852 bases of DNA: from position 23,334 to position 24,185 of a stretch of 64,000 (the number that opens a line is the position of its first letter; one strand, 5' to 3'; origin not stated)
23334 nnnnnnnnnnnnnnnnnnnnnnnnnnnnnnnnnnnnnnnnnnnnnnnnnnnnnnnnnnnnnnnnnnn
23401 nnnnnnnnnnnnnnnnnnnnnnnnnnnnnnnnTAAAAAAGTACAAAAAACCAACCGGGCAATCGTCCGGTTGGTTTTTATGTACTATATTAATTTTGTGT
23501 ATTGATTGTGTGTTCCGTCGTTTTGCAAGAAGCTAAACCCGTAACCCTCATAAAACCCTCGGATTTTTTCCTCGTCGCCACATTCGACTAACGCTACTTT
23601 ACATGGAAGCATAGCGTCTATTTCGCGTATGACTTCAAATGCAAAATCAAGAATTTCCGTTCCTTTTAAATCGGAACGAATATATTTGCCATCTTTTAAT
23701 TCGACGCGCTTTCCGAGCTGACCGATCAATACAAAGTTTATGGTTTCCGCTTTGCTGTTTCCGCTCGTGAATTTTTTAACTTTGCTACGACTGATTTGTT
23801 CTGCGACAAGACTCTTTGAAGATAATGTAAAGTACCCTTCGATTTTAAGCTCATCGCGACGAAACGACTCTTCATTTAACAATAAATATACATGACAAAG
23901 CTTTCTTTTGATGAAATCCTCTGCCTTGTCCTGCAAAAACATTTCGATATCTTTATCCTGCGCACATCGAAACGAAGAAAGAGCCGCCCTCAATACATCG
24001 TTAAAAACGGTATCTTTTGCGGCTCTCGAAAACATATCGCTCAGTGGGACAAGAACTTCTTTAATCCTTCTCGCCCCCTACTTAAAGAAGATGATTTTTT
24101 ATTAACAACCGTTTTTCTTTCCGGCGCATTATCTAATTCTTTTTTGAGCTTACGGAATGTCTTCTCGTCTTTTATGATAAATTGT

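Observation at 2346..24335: A phage-specific promoter-like motif, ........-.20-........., heads each of the four rightward blocks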

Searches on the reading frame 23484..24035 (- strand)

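Call 9: search_protein_families(library=pfam, proteins=[window:23484-24035:-], max_evalue=0.001)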
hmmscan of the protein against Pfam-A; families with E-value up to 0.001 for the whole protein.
window:23484-24035:- (183 aa): 0 families

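Call 10: search_protein_families(library=phrogs, proteins=[window:23484-24035:-], max_evalue=0.001)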
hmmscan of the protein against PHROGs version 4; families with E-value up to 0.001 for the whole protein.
window:23484-24035:- (183 aa): 1 family
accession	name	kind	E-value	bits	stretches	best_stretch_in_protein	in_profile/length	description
phrog_1758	-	other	1.4e-27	97.9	1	7-178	11-169/184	acetyltransferase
